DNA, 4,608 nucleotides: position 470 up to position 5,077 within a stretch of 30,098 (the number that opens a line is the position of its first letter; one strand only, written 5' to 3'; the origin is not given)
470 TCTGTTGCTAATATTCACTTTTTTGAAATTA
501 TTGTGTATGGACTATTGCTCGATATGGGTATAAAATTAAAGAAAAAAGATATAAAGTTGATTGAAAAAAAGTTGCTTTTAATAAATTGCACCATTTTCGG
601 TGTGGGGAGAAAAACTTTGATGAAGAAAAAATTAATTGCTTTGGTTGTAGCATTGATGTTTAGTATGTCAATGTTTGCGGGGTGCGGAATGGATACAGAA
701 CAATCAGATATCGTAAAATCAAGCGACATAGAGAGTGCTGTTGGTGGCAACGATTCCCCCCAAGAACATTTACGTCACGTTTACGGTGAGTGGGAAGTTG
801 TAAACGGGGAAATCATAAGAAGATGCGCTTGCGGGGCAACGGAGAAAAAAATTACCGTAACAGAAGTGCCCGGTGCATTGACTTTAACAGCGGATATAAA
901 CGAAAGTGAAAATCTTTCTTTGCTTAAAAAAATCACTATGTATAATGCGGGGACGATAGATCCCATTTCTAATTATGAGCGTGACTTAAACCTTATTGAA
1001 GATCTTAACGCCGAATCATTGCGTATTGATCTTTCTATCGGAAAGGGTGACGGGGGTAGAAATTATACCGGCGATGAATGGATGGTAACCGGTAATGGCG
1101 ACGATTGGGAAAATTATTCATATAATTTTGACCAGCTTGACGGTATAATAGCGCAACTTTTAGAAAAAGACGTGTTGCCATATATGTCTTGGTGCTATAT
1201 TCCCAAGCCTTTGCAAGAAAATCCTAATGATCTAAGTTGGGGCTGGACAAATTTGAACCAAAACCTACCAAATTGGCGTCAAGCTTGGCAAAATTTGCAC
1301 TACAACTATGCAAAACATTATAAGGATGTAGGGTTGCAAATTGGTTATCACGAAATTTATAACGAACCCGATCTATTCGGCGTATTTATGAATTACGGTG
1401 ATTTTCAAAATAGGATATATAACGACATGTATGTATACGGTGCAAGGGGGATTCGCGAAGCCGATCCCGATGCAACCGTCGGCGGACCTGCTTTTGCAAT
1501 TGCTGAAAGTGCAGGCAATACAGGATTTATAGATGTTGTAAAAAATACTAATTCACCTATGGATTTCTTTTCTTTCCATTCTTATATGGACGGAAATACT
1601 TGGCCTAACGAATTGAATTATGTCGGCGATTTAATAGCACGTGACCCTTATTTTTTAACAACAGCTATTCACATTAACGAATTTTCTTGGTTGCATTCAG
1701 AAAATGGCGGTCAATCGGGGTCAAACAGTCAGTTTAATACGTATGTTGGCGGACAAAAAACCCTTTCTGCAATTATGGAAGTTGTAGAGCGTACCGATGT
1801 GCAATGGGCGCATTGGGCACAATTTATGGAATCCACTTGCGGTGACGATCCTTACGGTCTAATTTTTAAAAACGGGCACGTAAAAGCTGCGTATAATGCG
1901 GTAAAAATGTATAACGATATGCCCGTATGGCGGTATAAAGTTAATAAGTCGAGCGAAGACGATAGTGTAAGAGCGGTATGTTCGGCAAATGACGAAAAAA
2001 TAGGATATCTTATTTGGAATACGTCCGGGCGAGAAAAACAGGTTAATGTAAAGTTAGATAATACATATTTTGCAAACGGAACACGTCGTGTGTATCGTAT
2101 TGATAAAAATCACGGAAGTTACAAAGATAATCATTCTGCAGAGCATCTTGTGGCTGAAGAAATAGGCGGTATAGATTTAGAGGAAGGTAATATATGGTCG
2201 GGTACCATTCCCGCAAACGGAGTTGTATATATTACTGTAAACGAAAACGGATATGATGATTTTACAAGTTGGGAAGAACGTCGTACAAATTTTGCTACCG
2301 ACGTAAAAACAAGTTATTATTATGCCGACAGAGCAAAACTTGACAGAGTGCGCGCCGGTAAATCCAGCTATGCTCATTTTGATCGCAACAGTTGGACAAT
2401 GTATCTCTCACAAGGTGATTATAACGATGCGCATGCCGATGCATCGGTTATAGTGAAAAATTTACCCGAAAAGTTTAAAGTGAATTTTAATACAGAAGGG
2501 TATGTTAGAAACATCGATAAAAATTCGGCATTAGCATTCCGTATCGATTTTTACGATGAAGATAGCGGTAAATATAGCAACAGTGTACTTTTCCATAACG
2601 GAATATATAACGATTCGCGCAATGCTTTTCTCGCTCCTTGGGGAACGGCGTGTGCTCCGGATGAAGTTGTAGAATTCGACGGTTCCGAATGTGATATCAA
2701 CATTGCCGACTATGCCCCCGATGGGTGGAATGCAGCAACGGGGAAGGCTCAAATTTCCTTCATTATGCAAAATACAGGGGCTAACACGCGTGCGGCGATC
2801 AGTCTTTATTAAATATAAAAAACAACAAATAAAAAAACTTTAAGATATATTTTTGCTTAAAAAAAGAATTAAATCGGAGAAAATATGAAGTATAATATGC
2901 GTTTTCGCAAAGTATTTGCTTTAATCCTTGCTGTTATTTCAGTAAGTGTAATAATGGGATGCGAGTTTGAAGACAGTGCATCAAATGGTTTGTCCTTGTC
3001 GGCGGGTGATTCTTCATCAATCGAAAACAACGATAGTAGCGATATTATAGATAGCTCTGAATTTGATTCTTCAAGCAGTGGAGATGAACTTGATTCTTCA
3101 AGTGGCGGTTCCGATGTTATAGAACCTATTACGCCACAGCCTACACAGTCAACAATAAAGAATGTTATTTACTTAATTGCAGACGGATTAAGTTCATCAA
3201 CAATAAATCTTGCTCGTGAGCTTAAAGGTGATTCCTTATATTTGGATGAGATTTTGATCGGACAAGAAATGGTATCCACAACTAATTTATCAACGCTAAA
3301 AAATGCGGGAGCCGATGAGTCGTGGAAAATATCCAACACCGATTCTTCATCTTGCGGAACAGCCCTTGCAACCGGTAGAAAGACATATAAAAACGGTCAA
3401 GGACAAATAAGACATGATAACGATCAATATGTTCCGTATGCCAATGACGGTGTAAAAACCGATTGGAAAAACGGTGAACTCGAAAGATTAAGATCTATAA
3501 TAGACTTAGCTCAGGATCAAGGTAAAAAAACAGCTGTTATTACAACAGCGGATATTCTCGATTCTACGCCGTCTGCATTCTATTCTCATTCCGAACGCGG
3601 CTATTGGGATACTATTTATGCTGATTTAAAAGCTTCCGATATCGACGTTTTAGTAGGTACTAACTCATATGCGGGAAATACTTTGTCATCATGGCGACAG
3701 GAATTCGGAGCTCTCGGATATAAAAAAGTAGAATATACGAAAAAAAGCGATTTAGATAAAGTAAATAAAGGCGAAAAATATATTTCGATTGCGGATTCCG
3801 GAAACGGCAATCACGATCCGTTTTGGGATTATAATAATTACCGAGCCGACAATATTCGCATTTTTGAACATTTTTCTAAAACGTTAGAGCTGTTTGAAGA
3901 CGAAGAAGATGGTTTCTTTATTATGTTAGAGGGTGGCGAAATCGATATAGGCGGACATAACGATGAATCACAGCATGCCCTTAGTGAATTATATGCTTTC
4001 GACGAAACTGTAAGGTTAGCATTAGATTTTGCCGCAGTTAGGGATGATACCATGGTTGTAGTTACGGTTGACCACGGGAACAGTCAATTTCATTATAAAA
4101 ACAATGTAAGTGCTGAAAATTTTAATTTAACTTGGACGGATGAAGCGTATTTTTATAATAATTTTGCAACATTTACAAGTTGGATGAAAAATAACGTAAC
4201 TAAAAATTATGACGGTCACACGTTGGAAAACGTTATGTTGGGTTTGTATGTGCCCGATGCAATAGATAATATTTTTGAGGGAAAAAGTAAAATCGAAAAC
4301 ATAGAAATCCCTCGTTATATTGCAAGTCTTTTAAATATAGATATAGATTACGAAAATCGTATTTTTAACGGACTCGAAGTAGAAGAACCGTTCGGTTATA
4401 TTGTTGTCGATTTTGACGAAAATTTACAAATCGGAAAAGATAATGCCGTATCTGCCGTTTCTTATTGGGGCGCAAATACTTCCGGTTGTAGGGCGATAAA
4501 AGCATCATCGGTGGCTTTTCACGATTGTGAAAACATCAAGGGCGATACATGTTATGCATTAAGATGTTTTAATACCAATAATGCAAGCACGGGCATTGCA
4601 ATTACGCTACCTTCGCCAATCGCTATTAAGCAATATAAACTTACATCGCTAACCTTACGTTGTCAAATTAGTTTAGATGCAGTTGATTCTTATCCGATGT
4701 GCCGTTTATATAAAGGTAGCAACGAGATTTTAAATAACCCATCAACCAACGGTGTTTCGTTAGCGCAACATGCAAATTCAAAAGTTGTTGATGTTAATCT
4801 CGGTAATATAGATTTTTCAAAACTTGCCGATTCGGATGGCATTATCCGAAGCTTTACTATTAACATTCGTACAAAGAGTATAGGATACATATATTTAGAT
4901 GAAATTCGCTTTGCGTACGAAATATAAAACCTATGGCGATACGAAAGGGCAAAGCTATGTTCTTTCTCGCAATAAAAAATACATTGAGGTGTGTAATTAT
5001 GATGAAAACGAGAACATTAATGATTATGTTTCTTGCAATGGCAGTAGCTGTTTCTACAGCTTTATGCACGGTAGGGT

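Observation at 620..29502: Gram-positive glycan locus with a large lipid-tethered array of apparently non-catalytic CBM9-like proteins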

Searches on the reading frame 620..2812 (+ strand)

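Call 4: search_protein_families(library=pfam, proteins=[window:620-2812:+], max_evalue=0.01)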
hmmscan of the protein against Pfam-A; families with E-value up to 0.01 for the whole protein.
window:620-2812:+ (730 aa): 1 family
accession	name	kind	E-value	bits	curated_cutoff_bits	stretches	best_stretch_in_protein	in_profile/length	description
PF01229.23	Glyco_hydro_39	-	2e-16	60.3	26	1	165-324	71-228/472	Glycosyl hydrolases family 39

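Call 6: search_protein_families(library=ncbifam, proteins=[window:620-2812:+], max_evalue=0.01)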
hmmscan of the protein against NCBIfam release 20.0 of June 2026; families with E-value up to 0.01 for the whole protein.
window:620-2812:+ (730 aa): 0 families

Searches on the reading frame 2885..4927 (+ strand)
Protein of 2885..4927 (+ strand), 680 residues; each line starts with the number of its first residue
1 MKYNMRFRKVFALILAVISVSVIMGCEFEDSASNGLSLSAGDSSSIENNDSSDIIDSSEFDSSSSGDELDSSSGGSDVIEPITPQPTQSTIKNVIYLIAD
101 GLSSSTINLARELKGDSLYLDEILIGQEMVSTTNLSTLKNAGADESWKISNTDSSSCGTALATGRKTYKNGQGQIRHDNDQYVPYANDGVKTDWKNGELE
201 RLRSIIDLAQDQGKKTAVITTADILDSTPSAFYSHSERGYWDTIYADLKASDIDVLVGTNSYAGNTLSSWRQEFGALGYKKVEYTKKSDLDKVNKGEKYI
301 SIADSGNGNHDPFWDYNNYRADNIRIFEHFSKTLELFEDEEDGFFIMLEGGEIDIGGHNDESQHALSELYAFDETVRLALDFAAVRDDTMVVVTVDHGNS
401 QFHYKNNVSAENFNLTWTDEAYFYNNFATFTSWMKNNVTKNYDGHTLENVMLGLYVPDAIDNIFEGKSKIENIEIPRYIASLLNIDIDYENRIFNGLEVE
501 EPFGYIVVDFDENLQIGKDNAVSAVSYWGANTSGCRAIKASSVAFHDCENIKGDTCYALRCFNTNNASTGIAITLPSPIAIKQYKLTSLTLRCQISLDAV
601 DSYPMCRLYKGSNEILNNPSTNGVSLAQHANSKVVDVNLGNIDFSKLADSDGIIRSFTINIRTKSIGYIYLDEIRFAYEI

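Call 4: search_protein_families(library=pfam, proteins=[window:2885-4927:+], max_evalue=0.01)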
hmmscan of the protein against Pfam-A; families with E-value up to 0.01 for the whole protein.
window:2885-4927:+ (680 aa): 3 families
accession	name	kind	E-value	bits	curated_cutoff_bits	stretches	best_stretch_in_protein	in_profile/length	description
PF00245.25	Alk_phosphatase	-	2.8e-37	129.1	24.4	2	91-263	1-145/423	Alkaline phosphatase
PF01676.23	Metalloenzyme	-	0.0004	20.4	24.3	1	328-405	133-208/252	Metalloenzyme superfamily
PF00884.28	Sulfatase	-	0.004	16.9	25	1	92-410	1-254/301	Sulfatase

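Call 6: search_protein_families(library=ncbifam, proteins=[window:2885-4927:+], max_evalue=0.01)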
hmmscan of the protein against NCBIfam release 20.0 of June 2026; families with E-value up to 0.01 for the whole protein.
window:2885-4927:+ (680 aa): 2 families
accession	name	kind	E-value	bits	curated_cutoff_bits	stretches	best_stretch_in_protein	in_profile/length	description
NF007810.0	PRK10518.1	equivalog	4.7e-26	91.6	540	2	327-410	329-412/482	alkaline phosphatase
NF009049.0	PRK12383.1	equivalog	0.006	15.6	254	0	330-399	275-341/408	phosphopentomutase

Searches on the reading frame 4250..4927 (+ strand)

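Call 89: search_protein_families(library=pfam, proteins=[window:4250-4927:+], max_evalue=1)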
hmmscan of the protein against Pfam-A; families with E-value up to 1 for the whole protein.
window:4250-4927:+ (225 aa): 1 family
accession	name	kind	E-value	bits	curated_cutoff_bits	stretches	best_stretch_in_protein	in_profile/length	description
PF16998.10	17kDa_Anti_2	-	0.066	13.5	26.6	1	57-103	57-103/116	17 kDa outer membrane surface antigen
